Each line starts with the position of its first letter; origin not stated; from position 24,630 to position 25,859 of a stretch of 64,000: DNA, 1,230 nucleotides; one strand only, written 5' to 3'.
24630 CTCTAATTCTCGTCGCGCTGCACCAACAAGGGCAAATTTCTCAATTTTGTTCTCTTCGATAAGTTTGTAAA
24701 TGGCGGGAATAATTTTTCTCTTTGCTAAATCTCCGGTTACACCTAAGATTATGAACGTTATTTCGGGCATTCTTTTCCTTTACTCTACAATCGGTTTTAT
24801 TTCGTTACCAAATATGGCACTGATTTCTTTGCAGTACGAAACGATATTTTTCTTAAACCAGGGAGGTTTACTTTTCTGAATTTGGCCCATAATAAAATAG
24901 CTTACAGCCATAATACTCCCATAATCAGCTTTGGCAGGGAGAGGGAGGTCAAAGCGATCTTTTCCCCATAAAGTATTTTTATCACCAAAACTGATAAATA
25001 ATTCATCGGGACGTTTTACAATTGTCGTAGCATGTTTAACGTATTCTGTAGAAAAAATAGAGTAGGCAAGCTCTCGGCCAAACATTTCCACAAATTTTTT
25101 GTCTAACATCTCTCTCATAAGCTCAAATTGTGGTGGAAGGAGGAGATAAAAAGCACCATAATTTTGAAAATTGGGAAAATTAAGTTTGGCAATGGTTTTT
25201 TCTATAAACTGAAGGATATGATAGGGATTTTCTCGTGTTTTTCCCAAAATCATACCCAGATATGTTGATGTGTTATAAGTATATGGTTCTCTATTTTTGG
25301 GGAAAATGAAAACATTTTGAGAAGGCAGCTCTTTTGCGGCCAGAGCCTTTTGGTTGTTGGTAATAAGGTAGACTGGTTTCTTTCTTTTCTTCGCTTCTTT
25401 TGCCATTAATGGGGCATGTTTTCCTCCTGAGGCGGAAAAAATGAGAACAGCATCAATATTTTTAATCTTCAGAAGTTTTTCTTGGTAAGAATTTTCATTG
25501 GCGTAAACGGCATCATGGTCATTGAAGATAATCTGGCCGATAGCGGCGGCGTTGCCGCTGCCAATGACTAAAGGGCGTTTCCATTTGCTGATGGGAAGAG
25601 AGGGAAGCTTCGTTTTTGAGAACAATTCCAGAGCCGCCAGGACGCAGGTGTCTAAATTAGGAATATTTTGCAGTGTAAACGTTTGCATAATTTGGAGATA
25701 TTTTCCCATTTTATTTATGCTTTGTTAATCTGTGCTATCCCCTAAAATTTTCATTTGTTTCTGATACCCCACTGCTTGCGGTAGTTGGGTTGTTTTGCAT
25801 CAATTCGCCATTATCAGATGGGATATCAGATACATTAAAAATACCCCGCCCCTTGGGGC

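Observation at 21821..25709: Bacterial/eukaryotic-type oxidative pentose-phosphate operon (zwf-gnd-pgl) plus SIS-domain isomerase in an archaeon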

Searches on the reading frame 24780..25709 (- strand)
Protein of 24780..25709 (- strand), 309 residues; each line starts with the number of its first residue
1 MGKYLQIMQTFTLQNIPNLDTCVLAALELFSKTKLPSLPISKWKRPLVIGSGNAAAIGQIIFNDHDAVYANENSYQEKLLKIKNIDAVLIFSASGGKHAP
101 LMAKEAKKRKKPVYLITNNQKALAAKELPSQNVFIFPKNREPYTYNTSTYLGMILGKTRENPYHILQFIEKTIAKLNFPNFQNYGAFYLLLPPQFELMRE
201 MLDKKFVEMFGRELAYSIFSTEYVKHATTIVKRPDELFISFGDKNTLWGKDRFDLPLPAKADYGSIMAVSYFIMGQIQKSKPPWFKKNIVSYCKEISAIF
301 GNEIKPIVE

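Call 3: search_protein_families(library=pfam, proteins=[window:24780-25709:-])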
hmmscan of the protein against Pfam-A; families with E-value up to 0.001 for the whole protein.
window:24780-25709:- (309 aa): 1 family
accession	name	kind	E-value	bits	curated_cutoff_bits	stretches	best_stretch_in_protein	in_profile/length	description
PF01380.27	SIS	-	0.00022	21.5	25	0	40-142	2-110/131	SIS domain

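Call 4: search_protein_families(library=ncbifam, proteins=[window:24780-25709:-])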
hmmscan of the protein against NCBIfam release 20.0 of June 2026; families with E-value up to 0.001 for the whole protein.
window:24780-25709:- (309 aa): 0 families

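Call 27: find_homologous_proteins(query=window:24780-25709:-)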
Query window:24780-25709:- (309 aa): 2173 proteins with E <= 0.001 among 3728 candidates; the best 120 are listed.
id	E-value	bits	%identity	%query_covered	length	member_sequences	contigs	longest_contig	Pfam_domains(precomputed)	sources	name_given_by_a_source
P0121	9.4e-200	680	100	98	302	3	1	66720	-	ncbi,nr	ncbi:hypothetical protein J4421_00150 [Candidatus Woesearchaeota archaeon]|nr:hypothetical protein [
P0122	1.2e-139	483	69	100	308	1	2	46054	-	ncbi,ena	-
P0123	7.8e-138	477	69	99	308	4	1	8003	PF01380.28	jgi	-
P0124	5.3e-136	471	68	99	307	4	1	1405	-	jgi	jgi:hypothetical protein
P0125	1.1e-134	466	65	99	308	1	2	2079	-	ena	-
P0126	2.2e-125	436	62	99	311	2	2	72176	-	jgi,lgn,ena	-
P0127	4.7e-122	425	65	98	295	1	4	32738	-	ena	-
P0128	3.0e-121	422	62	99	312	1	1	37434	PF13344.13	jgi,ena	-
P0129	2.7e-120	419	59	99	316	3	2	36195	-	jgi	-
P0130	3.7e-119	415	58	99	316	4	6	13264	-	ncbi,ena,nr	ncbi:MAG TPA: hypothetical protein VJI15_01100 [Candidatus Nanoarchaeia archaeon]|nr:hypothetical pr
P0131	3.1e-112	393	59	100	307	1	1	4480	-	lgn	-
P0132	7.5e-112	391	58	98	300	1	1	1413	-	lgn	-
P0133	7.9e-112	391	59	99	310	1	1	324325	-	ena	-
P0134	6.9e-110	385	58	98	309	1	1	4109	-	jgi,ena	-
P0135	1.2e-109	384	57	99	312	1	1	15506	-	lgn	-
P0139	2.2e-108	380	57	100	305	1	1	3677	PF01380.28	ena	-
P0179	3.4e-104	366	56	100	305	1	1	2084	PF01380.28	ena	-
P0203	5.8e-103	362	56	97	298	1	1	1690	PF01380.28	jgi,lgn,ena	-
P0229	4.3e-102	359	55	99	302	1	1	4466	PF01380.28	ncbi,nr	ncbi:MAG: SIS domain-containing protein [Nanoarchaeota archaeon]|nr:SIS domain-containing protein [N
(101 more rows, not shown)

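Call 28: search_solved_structures(query=window:24780-25709:-, max_evalue=10, show_alignments=2)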
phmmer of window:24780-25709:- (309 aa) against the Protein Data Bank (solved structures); distinct sequences matched with E-value up to 10: 6.
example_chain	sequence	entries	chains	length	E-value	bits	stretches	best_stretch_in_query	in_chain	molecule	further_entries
2qqu_A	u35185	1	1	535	0.042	16.2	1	135-227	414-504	Beta-fructofuranosidase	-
2qqv_A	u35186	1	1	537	0.042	16.2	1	135-227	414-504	Beta-fructofuranosidase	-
2qqw_A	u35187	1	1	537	0.042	16.2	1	135-227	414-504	Beta-fructofuranosidase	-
2oxb_A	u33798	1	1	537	0.042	16.2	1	135-227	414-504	Beta-fructofuranosidase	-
2xqr_A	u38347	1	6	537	0.042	16.2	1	135-227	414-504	BETA-FRUCTOFURANOSIDASE, INSOLUBLE ISOENZYME CWINV1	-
2ac1_A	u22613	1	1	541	0.043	16.2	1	135-227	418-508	invertase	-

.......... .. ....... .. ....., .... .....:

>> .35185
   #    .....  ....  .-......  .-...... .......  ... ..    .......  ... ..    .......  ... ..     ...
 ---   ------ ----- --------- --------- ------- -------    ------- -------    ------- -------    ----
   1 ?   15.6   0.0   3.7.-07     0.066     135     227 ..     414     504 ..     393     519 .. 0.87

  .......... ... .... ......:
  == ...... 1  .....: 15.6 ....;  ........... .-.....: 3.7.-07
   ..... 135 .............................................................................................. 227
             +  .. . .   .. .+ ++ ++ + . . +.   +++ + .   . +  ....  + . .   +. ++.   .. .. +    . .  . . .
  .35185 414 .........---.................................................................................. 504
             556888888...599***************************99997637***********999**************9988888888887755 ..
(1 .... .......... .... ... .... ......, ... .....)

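Call 37: predict_structure(alignment_id=A1)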
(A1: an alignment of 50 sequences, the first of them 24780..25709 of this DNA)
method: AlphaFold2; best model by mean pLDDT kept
length: 309 residues; sequences in the alignment: 50
mean_pLDDT: 94.5   pTM: 0.92
mean pLDDT of the five models: 94.5, 94.0, 93.4, 93.1, 93.0
residues with pLDDT >= 90: 275; 70-90: 30; 50-70: 4; < 50: 0
segments of 3 or more residues with pLDDT < 50: none
pLDDT, mean of each block of 10 residues (from residue 1): 92 98 99 94 96 90 96 93 97 90 94 96 93 96 94 97 99 98 97 96 95 94 80 92 91 97 99 98 96 94 90
secondary structure, 60 per line:
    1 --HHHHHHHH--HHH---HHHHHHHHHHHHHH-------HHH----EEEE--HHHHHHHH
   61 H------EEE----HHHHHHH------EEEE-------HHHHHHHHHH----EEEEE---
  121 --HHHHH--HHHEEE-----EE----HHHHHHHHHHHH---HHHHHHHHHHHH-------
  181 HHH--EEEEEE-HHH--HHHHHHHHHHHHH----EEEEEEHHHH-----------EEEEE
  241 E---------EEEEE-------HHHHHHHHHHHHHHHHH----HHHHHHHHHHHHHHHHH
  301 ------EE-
elements in order: H3-10 H19-32 E47-50 H53-61 E68-70 H75-81 E88-91 H99-108 E113-117 H123-127 E133-135 H147-158 H162-173 E186-191 H198-210 E215-220 H221-224 E236-241 E251-255 H263-279 H284-300

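Call 39: fold_search(model_id=the predicted structure, library=pdb)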
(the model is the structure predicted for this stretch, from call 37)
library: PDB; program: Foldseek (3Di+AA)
matches with E <= 10: 1415; with E <= 0.001: 133
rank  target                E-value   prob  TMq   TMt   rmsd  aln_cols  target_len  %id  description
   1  2aml_A                7.5e-10  1.00  0.62  0.54   6.3       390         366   14  Crystal structure of Lmo0035 protein (46906266) from LISTERIA MONOCYTOGENES 4b F2365 at 1.50 A resolution (released 2005-10-18)
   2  2aml_B                1.1e-09  1.00  0.62  0.54   5.5       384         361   14  Crystal structure of Lmo0035 protein (46906266) from LISTERIA MONOCYTOGENES 4b F2365 at 1.50 A resolution (released 2005-10-18)
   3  3fj1_C                1.3e-09  1.00  0.56  0.54   7.3       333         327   11  Crystal structure of putative phosphosugar isomerase (YP_167080.1) from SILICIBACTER POMEROYI DSS-3 at 1.75 A resoluti (released 2009-01-20)
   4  3fj1_D                1.6e-09  1.00  0.54  0.51   7.6       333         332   12  Crystal structure of putative phosphosugar isomerase (YP_167080.1) from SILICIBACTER POMEROYI DSS-3 at 1.75 A resoluti (released 2009-01-20)
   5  2cb0_A                2.1e-09  1.00  0.54  0.52   7.0       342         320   12  Crystal structure of glucosamine 6-phosphate deaminase from Pyrococcus furiosus (released 2007-03-13)
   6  3knz_A                2.9e-09  1.00  0.50  0.48   9.1       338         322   12  Crystal structure of Putative sugar binding protein (NP_459565.1) from Salmonella typhimurium LT2 at 2.50 A resolution (released 2009-12-01)
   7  3fj1_A                3.0e-09  1.00  0.54  0.51   7.6       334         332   12  Crystal structure of putative phosphosugar isomerase (YP_167080.1) from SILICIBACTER POMEROYI DSS-3 at 1.75 A resoluti (released 2009-01-20)
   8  3knz_C                3.6e-09  1.00  0.51  0.49   9.0       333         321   13  Crystal structure of Putative sugar binding protein (NP_459565.1) from Salmonella typhimurium LT2 at 2.50 A resolution (released 2009-12-01)
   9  3g68_A                5.1e-09  1.00  0.54  0.49   6.9       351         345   12  CRYSTAL STRUCTURE OF A PUTATIVE PHOSPHOSUGAR ISOMERASE (CD3275) FROM CLOSTRIDIUM DIFFICILE 630 AT 1.80 A RESOLUTION (released 2009-02-24)
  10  3c3j_A                5.1e-09  1.00  0.58  0.50   6.3       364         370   12  Crystal structure of tagatose-6-phosphate ketose/aldose isomerase from Escherichia coli (released 2008-02-19)
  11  3fj1_B                5.4e-09  1.00  0.55  0.52   7.7       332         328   12  Crystal structure of putative phosphosugar isomerase (YP_167080.1) from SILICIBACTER POMEROYI DSS-3 at 1.75 A resoluti (released 2009-01-20)
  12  3knz_B                5.4e-09  1.00  0.48  0.46   8.9       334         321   13  Crystal structure of Putative sugar binding protein (NP_459565.1) from Salmonella typhimurium LT2 at 2.50 A resolution (released 2009-12-01)
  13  3c3j_E                7.7e-09  1.00  0.58  0.50   7.3       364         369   13  Crystal structure of tagatose-6-phosphate ketose/aldose isomerase from Escherichia coli (released 2008-02-19)
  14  3g68_B                9.8e-09  1.00  0.55  0.49   6.8       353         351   12  CRYSTAL STRUCTURE OF A PUTATIVE PHOSPHOSUGAR ISOMERASE (CD3275) FROM CLOSTRIDIUM DIFFICILE 630 AT 1.80 A RESOLUTION (released 2009-02-24)
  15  2cb0_B                1.2e-08  1.00  0.49  0.46   8.2       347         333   11  Crystal structure of glucosamine 6-phosphate deaminase from Pyrococcus furiosus (released 2007-03-13)
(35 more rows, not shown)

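Call 40: search_solved_structures(query=A1, max_evalue=10, show_alignments=5)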
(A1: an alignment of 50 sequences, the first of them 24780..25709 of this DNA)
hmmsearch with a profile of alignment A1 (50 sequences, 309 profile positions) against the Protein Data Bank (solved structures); distinct sequences matched with E-value up to 10: 2.
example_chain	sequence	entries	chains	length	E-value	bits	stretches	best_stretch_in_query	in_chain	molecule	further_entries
3cvj_A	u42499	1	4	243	0.12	14.6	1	78-128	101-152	Putative phosphoheptose isomerase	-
6exx_A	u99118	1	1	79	0.58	12.4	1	130-173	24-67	Protein PES4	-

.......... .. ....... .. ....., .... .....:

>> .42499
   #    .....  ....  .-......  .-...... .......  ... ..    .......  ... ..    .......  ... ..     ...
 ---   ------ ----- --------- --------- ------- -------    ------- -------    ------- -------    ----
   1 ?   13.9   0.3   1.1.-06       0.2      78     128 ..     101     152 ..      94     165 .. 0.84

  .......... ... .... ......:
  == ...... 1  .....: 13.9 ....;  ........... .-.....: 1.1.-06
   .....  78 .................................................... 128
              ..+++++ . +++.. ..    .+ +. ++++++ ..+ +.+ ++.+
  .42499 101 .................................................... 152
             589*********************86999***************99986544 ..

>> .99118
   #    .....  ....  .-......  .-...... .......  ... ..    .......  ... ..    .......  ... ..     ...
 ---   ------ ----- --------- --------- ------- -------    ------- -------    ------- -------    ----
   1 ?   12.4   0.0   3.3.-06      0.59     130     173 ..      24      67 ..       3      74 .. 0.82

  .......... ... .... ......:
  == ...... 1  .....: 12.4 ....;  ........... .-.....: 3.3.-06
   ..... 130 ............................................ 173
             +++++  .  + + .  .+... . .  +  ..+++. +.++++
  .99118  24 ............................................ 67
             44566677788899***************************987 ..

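Call 44: find_related_loci(query=A1, collection=metagenome_contigs, flank=6000)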
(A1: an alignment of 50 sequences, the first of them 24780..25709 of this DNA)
Query A1 (309 aa) in metagenome_contigs; peptide patterns used: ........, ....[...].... (x = any residue, [..] = any of these).
599 stretches matched a pattern (row limit reached: there are more); 506 encode a relative of the query (tblastn E <= 1e-3); the best 80 are kept; 80 distinct loci.
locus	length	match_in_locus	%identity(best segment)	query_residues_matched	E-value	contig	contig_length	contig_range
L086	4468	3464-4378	70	4-309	8e-150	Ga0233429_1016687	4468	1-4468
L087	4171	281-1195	70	4-309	2e-150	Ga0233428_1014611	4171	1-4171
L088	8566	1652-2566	68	5-309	2e-144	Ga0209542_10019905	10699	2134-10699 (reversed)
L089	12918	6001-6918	59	4-309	1e-128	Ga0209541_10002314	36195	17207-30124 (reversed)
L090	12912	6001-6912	62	3-309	1e-126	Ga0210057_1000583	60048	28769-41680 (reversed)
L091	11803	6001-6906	62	6-308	2e-122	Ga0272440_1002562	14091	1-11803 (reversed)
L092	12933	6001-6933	58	1-309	4e-118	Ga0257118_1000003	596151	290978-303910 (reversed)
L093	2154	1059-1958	58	8-309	3e-123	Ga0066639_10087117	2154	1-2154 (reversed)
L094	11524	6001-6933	57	1-309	3e-115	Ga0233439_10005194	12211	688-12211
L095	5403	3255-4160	58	6-309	2e-115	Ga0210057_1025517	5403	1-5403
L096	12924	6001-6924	57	5-309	1e-114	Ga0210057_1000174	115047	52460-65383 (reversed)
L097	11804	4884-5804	57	5-309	2e-114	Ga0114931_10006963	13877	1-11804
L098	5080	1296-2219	55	3-309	2e-113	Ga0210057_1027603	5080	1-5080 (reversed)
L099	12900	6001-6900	58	8-309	4e-113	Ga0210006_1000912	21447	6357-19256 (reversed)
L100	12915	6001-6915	54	6-309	2e-112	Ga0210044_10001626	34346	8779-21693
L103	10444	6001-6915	54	6-309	2e-112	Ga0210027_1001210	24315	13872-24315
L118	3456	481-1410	54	1-309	3e-113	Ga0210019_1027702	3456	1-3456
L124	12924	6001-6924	54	3-309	2e-110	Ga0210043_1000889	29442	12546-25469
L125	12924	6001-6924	54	3-309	2e-110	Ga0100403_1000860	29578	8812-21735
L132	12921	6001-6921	53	3-309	1e-109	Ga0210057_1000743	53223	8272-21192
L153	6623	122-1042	53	3-309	3e-107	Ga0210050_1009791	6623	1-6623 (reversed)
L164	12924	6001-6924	52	3-309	5e-106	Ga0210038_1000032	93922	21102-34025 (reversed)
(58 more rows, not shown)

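Call 69: search_protein_families(library=pfam, proteins=[L086:2616-3461:+, L091:6914-7375:+, L103:7453-8088:+, L124:11376-12218:+, L132:9040-10671:+, L164:496-870:+, L153:1035-1709:+, L118:1434-1898:+, L124:2704-3330:+, L125:339-1103:+])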
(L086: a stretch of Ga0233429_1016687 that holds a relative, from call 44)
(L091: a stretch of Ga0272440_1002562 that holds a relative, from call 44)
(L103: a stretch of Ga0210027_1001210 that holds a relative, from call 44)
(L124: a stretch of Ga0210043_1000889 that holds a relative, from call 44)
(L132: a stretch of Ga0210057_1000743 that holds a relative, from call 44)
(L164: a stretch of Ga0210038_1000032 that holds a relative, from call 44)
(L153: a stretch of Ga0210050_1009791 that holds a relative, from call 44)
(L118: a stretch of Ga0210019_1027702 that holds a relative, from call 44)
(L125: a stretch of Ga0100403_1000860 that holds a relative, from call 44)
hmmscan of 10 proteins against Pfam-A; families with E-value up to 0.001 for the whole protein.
L086:2616-3461:+ (281 aa): 1 family
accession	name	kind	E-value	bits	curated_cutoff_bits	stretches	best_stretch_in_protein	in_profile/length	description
PF00923.25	TAL_FSA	-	1e-54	186.3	27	1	3-254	1-239/285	Transaldolase/Fructose-6-phosphate aldolase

L091:6914-7375:+ (153 aa): 1 family
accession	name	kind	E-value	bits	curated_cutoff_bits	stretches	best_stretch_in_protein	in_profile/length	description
PF02502.23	LacAB_rpiB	-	3.9e-40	137.5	24.7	1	8-148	1-138/138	Ribose/Galactose Isomerase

L103:7453-8088:+ (211 aa): 1 family
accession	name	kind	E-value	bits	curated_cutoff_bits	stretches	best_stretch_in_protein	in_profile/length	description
PF00834.25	Ribul_P_3_epim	-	1.7e-44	152.1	21.1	1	4-193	2-198/198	Ribulose-phosphate 3 epimerase family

L124:11376-12218:+ (280 aa): 2 families
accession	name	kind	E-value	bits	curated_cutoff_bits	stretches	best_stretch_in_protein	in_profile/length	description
PF00480.26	ROK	-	5.5e-37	128.3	22.9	1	6-277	5-293/294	ROK family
PF02685.22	Glucokinase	-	2.3e-05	24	22.1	1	4-154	2-158/314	Glucokinase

L132:9040-10671:+ (543 aa): 4 families
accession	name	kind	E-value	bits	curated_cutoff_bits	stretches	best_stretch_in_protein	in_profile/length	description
PF00128.31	Alpha-amylase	-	1.2e-138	463.6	22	1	20-463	1-443/446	Alpha amylase, catalytic domain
PF23915.1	SusG_C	-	5.3e-05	23.9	27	1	478-537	1-60/62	Alpha-amylase SusG C-terminal domain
PF16657.11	Malt_amylase_C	-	8.2e-05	23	27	1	466-535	1-71/75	Maltogenic Amylase, C-terminal domain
PF11941.14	DUF3459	-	0.00011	22.9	22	1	449-536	1-86/90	Domain of unknown function (DUF3459)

L164:496-870:+ (124 aa): 0 families

L153:1035-1709:+ (224 aa): 1 family
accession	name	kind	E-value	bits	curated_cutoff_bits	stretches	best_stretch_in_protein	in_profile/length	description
PF09335.16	VTT_dom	-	1.9e-16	61.1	33.9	1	78-190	6-122/123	VTT domain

L118:1434-1898:+ (154 aa): 4 families
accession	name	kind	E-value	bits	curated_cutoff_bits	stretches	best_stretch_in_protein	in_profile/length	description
PF22784.1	PTP-SAK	-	1.1e-13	51.9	27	1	62-133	58-132/153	Swiss Army Knife protein, DSP-PTPase phosphatase domain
PF00782.25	DSPc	-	5.8e-13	49.3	33.5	1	21-149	2-132/133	Dual specificity phosphatase, catalytic domain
PF22785.1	Tc-R-P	-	1.5e-12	48.4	27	1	36-117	19-105/106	Polymorphic toxin system, DSP-PTPase phosphatase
PF22741.1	PTP-NADK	-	2.4e-08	34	27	1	62-133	80-151/163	DSP-PTPase phosphatase fused to NAD+ Kinase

L124:2704-3330:+ (208 aa): 2 families
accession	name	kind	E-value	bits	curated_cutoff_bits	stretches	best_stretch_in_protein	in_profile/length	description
PF03358.20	FMN_red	-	2.3e-19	69.9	24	1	8-154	4-145/152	NADPH-dependent FMN reductase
PF02525.22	Flavodoxin_2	-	5.9e-08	33.1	27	1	23-174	15-192/198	Flavodoxin-like fold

L125:339-1103:+ (254 aa): 2 families
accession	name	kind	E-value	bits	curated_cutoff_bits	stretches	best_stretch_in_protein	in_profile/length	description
PF02683.22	DsbD_TM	-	1.6e-21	77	27.1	1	9-227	4-215/219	Cytochrome C biogenesis protein transmembrane domain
PF13386.12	DsbD_2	-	2.8e-07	31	24.9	1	51-224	29-198/199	Cytochrome C biogenesis protein transmembrane region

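Call 86: search_protein_families(library=pfam, alignment_id=A1, max_evalue=1)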
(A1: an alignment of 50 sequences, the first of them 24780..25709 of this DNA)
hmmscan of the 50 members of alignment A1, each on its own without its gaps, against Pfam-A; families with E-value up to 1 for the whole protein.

A. member 1, window:24780-25709:- (309 aa): 3 families
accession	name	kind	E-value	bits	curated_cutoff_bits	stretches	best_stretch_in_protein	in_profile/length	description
PF01380.27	SIS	-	0.00022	21.5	25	1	40-142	2-110/131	SIS domain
PF10740.15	DUF2529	-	0.11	12.5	22.3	1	52-125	47-120/169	Domain of unknown function (DUF2529)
PF13580.11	SIS_2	-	0.2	12.1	27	1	78-117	97-137/138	SIS domain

B. families by the number of members that match (of 50 scanned): 20 families
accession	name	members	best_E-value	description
PF13344.12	Hydrolase_6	28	5e-06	Haloacid dehalogenase-like hydrolase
PF01380.27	SIS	25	2.1e-07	SIS domain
PF04127.22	DFP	12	0.0099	DNA/pantothenate metabolism flavoprotein C-terminal domain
PF21360.3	PylC-like_N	8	0.0034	PylC-like, N-terminal domain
PF10677.15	DUF2490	5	0.019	Protein of unknown function (DUF2490)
PF23302.1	HTH_DNAJC9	3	0.0063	DNAJC9 HTH domain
PF10740.15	DUF2529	2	0.11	Domain of unknown function (DUF2529)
PF00091.31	Tubulin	1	0.025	Tubulin/FtsZ family, GTPase domain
PF04876.17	Tenui_NCP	1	0.034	Tenuivirus major non-capsid protein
PF03320.18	FBPase_glpX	1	0.043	Bacterial fructose-1,6-bisphosphatase, glpX-encoded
PF20986.2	DUF6849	1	0.062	Domain of unknown function (DUF6849)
PF13660.11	DUF4147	1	0.083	Domain of unknown function (DUF4147)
PF00391.29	PEP-utilizers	1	0.095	PEP-utilising enzyme, mobile domain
PF06958.17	Pyocin_S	1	0.1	S-type Pyocin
PF14326.11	DUF4384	1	0.11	Domain of unknown function (DUF4384)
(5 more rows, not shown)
